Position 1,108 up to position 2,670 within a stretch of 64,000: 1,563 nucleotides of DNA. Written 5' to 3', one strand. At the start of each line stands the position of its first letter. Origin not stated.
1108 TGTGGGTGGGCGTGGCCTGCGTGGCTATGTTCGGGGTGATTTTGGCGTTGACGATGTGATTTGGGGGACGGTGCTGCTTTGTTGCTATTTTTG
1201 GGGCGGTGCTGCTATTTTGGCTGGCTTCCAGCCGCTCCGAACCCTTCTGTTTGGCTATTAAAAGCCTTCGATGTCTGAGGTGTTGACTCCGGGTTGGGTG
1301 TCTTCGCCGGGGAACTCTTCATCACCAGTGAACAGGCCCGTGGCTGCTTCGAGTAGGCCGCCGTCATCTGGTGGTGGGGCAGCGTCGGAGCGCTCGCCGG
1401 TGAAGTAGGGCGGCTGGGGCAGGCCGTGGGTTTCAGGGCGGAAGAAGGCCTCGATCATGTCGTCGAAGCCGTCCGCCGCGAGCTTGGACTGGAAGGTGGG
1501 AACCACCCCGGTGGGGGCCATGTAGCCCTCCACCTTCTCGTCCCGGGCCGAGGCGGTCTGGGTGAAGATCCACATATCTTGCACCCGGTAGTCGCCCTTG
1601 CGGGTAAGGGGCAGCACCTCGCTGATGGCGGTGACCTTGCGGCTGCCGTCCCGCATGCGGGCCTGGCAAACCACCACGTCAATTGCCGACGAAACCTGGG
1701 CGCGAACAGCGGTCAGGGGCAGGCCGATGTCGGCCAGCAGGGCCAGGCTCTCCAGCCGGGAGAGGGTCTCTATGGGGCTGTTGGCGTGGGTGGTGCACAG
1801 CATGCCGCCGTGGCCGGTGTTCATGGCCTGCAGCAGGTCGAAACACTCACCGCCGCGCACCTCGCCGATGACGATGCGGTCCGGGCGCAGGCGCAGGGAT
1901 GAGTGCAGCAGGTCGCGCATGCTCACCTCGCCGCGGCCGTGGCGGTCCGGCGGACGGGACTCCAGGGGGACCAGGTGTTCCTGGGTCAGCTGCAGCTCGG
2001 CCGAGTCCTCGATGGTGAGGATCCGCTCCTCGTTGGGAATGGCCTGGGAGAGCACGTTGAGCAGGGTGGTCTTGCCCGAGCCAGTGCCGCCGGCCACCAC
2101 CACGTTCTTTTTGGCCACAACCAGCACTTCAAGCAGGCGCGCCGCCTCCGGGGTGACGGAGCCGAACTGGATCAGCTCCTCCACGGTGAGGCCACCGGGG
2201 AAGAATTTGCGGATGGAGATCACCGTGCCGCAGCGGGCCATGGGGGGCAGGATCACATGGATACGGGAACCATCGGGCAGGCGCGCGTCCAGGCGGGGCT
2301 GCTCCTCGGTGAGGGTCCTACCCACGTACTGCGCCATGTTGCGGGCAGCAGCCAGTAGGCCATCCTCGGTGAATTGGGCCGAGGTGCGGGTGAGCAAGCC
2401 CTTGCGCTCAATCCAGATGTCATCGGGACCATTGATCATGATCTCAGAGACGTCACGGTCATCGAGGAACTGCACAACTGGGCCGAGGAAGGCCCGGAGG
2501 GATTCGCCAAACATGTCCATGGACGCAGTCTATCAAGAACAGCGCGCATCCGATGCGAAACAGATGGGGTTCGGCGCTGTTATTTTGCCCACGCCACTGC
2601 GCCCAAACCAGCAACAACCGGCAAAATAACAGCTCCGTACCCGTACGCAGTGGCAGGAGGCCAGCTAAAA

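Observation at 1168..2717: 57-bp near-perfect inverted repeats enclose exactly one gene, a solitary cpaF-type ATPase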

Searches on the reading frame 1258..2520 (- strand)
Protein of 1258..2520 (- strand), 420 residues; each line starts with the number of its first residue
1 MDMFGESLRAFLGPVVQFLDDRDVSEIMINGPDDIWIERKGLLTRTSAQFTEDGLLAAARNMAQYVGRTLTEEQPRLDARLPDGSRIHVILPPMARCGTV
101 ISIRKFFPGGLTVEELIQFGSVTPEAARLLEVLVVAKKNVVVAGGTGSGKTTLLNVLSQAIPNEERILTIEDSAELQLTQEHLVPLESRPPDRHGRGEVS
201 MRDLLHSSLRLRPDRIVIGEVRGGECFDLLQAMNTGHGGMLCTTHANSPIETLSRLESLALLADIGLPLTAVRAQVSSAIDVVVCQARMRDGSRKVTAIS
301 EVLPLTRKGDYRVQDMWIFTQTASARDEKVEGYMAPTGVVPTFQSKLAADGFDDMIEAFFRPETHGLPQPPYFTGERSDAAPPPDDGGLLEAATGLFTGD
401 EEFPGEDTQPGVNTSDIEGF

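Call 6: search_protein_families(library=pfam, proteins=[window:1258-2520:-])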
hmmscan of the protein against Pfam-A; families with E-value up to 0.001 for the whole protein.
window:1258-2520:- (420 aa): 2 families
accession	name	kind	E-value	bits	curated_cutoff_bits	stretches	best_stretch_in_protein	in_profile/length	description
PF00437.27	T2SSE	-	1.6e-57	195.3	24.9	1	13-290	6-279/370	Type II/IV secretion system protein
PF00005.33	ABC_tran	-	0.00026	22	25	1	136-171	10-45/137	ABC transporter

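Call 8: search_protein_families(library=ncbifam, proteins=[window:1258-2520:-])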
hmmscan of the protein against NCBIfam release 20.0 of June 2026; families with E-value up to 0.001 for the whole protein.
window:1258-2520:- (420 aa): 23 families
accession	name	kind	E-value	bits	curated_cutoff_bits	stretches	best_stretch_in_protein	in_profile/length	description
TIGR03819.1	heli_sec_ATPase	hypoth_equivalog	2.9e-87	293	373.15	1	12-300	52-339/340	TadA family conjugal transfer-associated ATPase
TIGR02788.1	VirB11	equivalog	1.5e-67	227.8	249.95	2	127-299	134-306/308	P-type DNA transfer ATPase VirB11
NF010475.0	PRK13900.1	equivalog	1.8e-64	217.9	389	2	129-299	152-322/333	type IV secretion system ATPase VirB11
TIGR02782.1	TrbB_P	equivalog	2.5e-61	207.6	304.55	1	12-312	10-302/303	P-type conjugative transfer ATPase TrbB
NF010469.0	PRK13894.1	subfamily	6.2e-54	183.5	508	1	9-314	20-318/320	conjugal transfer ATPase TrbB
NF058587.1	archaellum_moto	equivalog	2.3e-46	158.6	550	1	12-305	147-436/527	archaellum flagellar ATPase motor FlaI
NF010407.0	PRK13833.1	subfamily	3.9e-43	148.1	499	1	15-312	22-309/323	conjugal transfer protein TrbB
NF010425.0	PRK13851.1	equivalog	6.1e-42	143.7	461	2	128-286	153-312/344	type IV secretion system protein VirB11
NF053672.1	bindosome_BasE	exception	1.9e-31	109.4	1000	1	61-271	193-402/512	bindosome assembly system ATPase subunit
NF041000.1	ATPase_ComGA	equivalog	1.3e-16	60.4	300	1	128-261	118-247/267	competence type IV pilus ATPase ComGA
TIGR01420.1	pilT_fam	subfamily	4e-16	59.2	319.1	1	134-303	119-283/343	PilT/PilU family type 4a pilus ATPase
TIGR02525.1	plasmid_TraJ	equivalog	1.3e-15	57.2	368.3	1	129-295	141-306/372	plasmid transfer ATPase TraJ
NF007755.0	PRK10436.1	equivalog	3.2e-15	55.7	617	1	118-290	200-356/465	type II secretion system protein GspE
TIGR02533.1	type_II_gspE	equivalog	7.3e-13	48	630.25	1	116-259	222-359/486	type II secretion system ATPase GspE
TIGR02538.1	type_IV_pilB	equivalog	1.4e-11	43.7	675.65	1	126-260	305-433/564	type IV-A pilus assembly ATPase PilB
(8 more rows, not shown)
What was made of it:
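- On CpaF/TadA ATPase of a Tad/Flp pilus (for the enclosed gene): TIGR03819 scores 293 bits against a cutoff of 373.15 (call 8).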

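Call 10: find_homologous_proteins(query=window:1258-2520:-)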
Query window:1258-2520:- (420 aa): 8000 proteins with E <= 0.001 among 8000 candidates; the best 120 are listed.
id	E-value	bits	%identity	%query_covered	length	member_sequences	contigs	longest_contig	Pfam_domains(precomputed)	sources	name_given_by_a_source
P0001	5.9e-277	936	100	100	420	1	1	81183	PF00437.27,PF27713.1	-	-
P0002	3.6e-245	832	89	99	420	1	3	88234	PF00437.27,PF27713.1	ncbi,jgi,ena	-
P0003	7.7e-245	831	88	100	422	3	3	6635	PF00437.27,PF27713.1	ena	-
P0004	1.5e-244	830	88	100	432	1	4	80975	PF00437.27,PF27713.1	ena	-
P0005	4.2e-207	706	78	100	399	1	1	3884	PF00437.27,PF27713.1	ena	-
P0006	1.1e-201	688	73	100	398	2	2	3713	PF00437.27,PF27713.1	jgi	-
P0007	2.5e-201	687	73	100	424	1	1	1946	PF00437.27,PF27713.1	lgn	-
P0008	9.2e-198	675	73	100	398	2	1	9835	PF00437.27,PF27713.1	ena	-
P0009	2.1e-195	668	72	100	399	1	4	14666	PF00437.27,PF27713.1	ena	-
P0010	2.5e-195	667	73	100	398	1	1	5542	PF00437.27,PF27713.1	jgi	jgi:pilus assembly protein CpaF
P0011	2.5e-195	667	71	100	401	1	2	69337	PF00437.27,PF27713.1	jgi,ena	-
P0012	4.2e-195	667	72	100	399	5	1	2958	PF00437.27,PF27713.1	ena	-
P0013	9.4e-195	666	76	92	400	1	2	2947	PF00437.27,PF27713.1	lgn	-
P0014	3.6e-194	664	79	89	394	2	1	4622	PF00437.27,PF27713.1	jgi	-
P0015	9.9e-194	662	74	94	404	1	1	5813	PF00437.27,PF27713.1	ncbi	-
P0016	1.9e-193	661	71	100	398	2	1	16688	PF00437.27,PF27713.1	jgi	jgi:pilus assembly protein CpaF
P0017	4.2e-193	660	75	94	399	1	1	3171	PF00437.27,PF27713.1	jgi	jgi:pilus assembly protein CpaF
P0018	8.7e-193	659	74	91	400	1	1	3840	PF00437.27,PF27713.1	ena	-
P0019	1.6e-192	658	71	100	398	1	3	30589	PF00437.27,PF27713.1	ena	-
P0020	2.7e-192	657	72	99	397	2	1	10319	PF00437.27,PF27713.1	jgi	jgi:pilus assembly protein CpaF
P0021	4.5e-192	657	74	90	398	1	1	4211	PF00437.27,PF27713.1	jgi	jgi:pilus assembly protein CpaF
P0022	5.4e-192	656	77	89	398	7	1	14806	PF00437.27,PF27713.1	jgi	jgi:pilus assembly protein CpaF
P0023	2.0e-190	651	77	90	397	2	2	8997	PF00437.27,PF27713.1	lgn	-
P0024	2.3e-190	651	71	100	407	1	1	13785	PF00437.27,PF01078.28,PF27713.1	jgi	jgi:pilus assembly protein CpaF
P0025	2.8e-190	651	71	100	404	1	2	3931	PF00437.27,PF27713.1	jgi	jgi:pilus assembly protein CpaF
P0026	5.6e-190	650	72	99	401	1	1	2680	PF00437.27,PF27713.1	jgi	jgi:pilus assembly protein CpaF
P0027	5.6e-190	650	71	100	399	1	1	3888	PF00437.27,PF27713.1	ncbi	-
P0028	1.6e-189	648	75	91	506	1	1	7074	PF00437.27,PF27713.1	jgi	jgi:pilus assembly protein CpaF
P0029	2.6e-189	648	71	100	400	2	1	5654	PF00437.27,PF27713.1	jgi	-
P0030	1.2e-188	646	73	93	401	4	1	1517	PF00437.27,PF27713.1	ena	-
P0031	3.7e-188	644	76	90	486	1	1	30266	PF00437.27,PF27713.1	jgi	-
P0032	5.1e-188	643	75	90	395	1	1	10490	PF00437.27,PF27713.1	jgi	jgi:pilus assembly protein CpaF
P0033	2.2e-186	638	75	90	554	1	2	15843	PF00437.27,PF27713.1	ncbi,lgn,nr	ncbi:MAG: type II secretion protein [Proteobacteria bacterium]|nr:MAG: type II secretion protein [Ps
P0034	3.2e-185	634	76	90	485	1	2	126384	PF00437.27,PF27713.1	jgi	jgi:pilus assembly protein CpaF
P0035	6.1e-185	633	75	90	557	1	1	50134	PF00437.27,PF27713.1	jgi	jgi:pilus assembly protein CpaF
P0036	1.1e-184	632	69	100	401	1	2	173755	PF00437.27,PF27713.1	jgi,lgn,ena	-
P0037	1.7e-184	632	73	90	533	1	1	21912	PF00437.27,PF27713.1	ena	-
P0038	2.8e-184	631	73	89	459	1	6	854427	PF00437.27,PF27713.1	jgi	jgi:pilus assembly protein CpaF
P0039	3.4e-184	631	69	98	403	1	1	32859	PF00437.27,PF27713.1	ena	-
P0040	2.0e-183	628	73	89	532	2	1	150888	PF00437.27,PF01078.28,PF27713.1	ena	-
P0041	2.6e-183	628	73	90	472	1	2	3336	PF00437.27,PF27713.1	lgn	-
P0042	3.9e-183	627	74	89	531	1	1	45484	PF00437.27,PF27713.1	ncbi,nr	ncbi:MAG: CpaF family protein [Myxococcales bacterium]|nr:CpaF family protein [Myxococcales bacteriu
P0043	2.4e-182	625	72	91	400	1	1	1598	PF00437.27,PF27713.1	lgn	-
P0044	1.4e-181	622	68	98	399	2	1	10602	PF00437.27,PF27713.1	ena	-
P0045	4.1e-181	621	68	98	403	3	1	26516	PF00437.27,PF27713.1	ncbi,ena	-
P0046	1.2e-180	619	72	89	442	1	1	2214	PF00437.27,PF27713.1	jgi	-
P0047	1.1e-179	616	67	100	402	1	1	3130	PF00437.27,PF27713.1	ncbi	-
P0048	2.3e-179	615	72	89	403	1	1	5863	PF00437.27,PF27713.1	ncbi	-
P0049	4.1e-179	614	73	90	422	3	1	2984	PF00437.27,PF27713.1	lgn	-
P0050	4.9e-179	614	70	91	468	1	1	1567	PF00437.27,PF27713.1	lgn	-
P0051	7.2e-179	613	72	90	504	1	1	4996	PF00437.27,PF27713.1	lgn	-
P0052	4.1e-178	611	66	97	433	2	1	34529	PF00437.27,PF27713.1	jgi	jgi:pilus assembly protein CpaF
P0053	9.4e-177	606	66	98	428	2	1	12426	PF00437.27,PF27713.1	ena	-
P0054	2.0e-176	605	68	98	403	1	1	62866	PF00437.27,PF27713.1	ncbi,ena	-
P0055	3.1e-176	605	69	89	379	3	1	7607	PF00437.27,PF27713.1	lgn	-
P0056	4.4e-176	604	67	97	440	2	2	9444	PF00437.27,PF27713.1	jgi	jgi:pilus assembly protein CpaF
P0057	1.9e-174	599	71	89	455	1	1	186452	PF00437.27,PF27713.1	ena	-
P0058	1.1e-173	596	67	97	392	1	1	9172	PF00437.27,PF27713.1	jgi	jgi:pilus assembly protein CpaF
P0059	2.5e-173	595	70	89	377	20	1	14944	PF00437.27,PF27713.1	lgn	-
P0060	3.3e-173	595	69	90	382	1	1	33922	PF00437.27,PF27713.1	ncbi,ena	-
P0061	3.3e-172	591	70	89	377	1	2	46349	PF00437.27,PF27713.1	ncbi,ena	-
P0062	5.3e-171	587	71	89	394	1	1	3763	PF00437.27,PF27713.1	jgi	-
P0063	7.3e-171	587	70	92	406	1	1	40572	PF00437.27,PF27713.1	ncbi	-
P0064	8.8e-171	587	69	89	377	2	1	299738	PF00437.27,PF27713.1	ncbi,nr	ncbi:MAG: CpaF family protein [Deltaproteobacteria bacterium]|nr:CpaF family protein [Deltaproteobac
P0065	1.5e-170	586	71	89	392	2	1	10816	PF00437.27,PF27713.1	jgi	jgi:Flp pilus assembly protein, ATPase CpaF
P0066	1.6e-170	586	71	89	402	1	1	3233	PF00437.27,PF27713.1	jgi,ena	-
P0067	1.7e-170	586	71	89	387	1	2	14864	PF00437.27,PF27713.1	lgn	-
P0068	3.6e-170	585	68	91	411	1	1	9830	PF00437.27,PF27713.1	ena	-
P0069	2.0e-169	582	67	89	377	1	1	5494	PF00437.27,PF27713.1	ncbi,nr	ncbi:CpaF family protein [Myxococcota bacterium]|nr:CpaF family protein [Myxococcota bacterium]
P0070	4.2e-169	581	66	99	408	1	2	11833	PF00437.27,PF27713.1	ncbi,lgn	ncbi:MAG: CpaF family protein [bacterium]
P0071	5.0e-169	581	68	90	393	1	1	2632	PF00437.27,PF27713.1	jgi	jgi:pilus assembly protein CpaF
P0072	6.0e-169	581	69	91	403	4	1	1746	PF00437.27,PF27713.1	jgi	jgi:pilus assembly protein CpaF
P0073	6.9e-169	580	72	86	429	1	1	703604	PF00437.27,PF27713.1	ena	-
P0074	1.1e-168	580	69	91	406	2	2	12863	PF00437.27,PF27713.1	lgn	-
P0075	3.0e-168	578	74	82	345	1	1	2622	PF00437.27,PF27713.1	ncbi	ncbi:MAG: CpaF family protein, partial [Planctomycetota bacterium]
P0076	3.2e-168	578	69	91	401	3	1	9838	PF00437.27,PF27713.1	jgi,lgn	-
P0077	1.8e-167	576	65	94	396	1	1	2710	PF00437.27,PF27713.1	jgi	-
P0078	1.9e-167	576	67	91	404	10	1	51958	PF00437.27,PF27713.1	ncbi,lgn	-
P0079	2.1e-167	575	67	89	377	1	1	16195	PF00437.27,PF27713.1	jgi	jgi:pilus assembly protein CpaF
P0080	2.6e-167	575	69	87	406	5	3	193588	PF00437.27,PF27713.1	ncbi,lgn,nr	ncbi:MAG: CpaF family protein [Proteobacteria bacterium]|nr:CpaF family protein [Pseudomonadota bact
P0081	2.8e-167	575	69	89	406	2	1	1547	PF00437.27,PF27713.1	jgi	jgi:pilus assembly protein CpaF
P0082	3.6e-167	575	70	89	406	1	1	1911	PF00437.27,PF27713.1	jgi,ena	-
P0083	3.8e-167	575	67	90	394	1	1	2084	PF00437.27,PF27713.1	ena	-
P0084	5.5e-167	574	68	92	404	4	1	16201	PF00437.27,PF27713.1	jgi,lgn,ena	-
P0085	1.2e-166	573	69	88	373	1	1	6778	PF00437.27,PF27713.1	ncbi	ncbi:MAG: CpaF family protein, partial [Deltaproteobacteria bacterium]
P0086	1.7e-166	573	67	89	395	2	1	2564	PF00437.27,PF27713.1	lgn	-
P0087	2.1e-166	572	67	89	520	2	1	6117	PF00437.27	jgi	jgi:pilus assembly protein CpaF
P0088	3.1e-166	572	68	90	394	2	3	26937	PF00437.27,PF27713.1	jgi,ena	jgi:pilus assembly protein CpaF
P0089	3.1e-166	572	66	90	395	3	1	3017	PF00437.27,PF00005.34,PF27713.1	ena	-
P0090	6.4e-165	567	66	89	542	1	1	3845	PF00437.27,PF27713.1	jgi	jgi:pilus assembly protein CpaF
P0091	6.6e-165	567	66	89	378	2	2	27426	PF00437.27,PF27713.1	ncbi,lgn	ncbi:MAG: CpaF family protein [Myxococcota bacterium]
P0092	1.3e-164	566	66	90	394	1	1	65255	PF00437.27,PF27713.1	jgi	jgi:pilus assembly protein CpaF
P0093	1.5e-164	566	67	89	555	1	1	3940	PF00437.27,PF27713.1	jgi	jgi:pilus assembly protein CpaF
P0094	1.6e-164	566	64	94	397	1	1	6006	PF00437.27,PF27713.1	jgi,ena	-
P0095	3.0e-164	565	63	91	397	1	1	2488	PF00437.27,PF27713.1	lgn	-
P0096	3.3e-164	565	68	89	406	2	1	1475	PF00437.27,PF27713.1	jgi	-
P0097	3.8e-164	565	64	99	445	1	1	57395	PF00437.27,PF27713.1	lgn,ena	-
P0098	7.0e-164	564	71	87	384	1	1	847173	PF00437.27,PF27713.1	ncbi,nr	ncbi:MAG: CpaF family protein [Deltaproteobacteria bacterium]|nr:CpaF family protein [Deltaproteobac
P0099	1.2e-163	563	66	88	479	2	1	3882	PF00437.27,PF27713.1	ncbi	ncbi:MAG: CpaF family protein, partial [Deltaproteobacteria bacterium]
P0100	1.4e-163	563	67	88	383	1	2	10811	PF00437.27,PF27713.1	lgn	-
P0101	1.9e-163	562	67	89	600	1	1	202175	PF00437.27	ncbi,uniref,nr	ncbi:CpaF family protein [Myxococcus stipitatus]|uniref:CpaF family protein n=1 Tax=Myxococcus stipi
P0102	2.0e-163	562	67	88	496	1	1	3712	PF00437.27,PF27713.1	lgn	-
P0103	2.4e-163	562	62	98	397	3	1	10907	PF00437.27,PF27713.1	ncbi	ncbi:MAG TPA: CpaF family protein [Polyangia bacterium]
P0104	4.7e-163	561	63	98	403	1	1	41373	PF00437.27,PF27713.1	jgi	jgi:pilus assembly protein CpaF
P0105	5.4e-163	561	67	89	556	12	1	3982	PF00437.27,PF27713.1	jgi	jgi:pilus assembly protein CpaF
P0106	6.8e-163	561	64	89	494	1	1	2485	PF00437.27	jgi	jgi:pilus assembly protein CpaF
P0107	7.3e-163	561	67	89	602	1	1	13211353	PF00437.27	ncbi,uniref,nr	ncbi:CpaF family protein [Pyxidicoccus parkwayensis]|uniref:CpaF family protein n=1 Tax=Pyxidicoccus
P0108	8.3e-163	560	65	89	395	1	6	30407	PF00437.27,PF27713.1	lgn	-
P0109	8.8e-163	560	67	88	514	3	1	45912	PF00437.27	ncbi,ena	-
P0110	1.0e-162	560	66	89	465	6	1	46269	PF00437.27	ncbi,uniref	ncbi:CpaF family protein, partial [Myxococcus sp. AM009]|uniref:CpaF family protein n=1 Tax=Myxococc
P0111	1.0e-162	560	67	89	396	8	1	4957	PF00437.27,PF27713.1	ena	-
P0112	1.2e-162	560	65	91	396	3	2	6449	PF00437.27,PF27713.1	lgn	-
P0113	1.3e-162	560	66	88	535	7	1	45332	PF00437.27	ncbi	-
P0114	1.3e-162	560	67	88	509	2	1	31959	PF00437.27,PF27713.1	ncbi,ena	-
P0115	1.4e-162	560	65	91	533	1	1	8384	PF00437.27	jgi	jgi:pilus assembly protein CpaF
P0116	1.5e-162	560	66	90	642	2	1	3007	PF00437.27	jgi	jgi:pilus assembly protein CpaF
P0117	1.7e-162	559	67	89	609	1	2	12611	PF00437.27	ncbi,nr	ncbi:MAG: CpaF family protein [Deltaproteobacteria bacterium]|nr:MAG: CpaF family protein [Deltaprot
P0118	1.7e-162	559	65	88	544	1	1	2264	PF00437.27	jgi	-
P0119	2.3e-162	559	67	88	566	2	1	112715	PF00437.27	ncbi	-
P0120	3.5e-162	558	65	90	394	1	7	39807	PF00437.27,PF27713.1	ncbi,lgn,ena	-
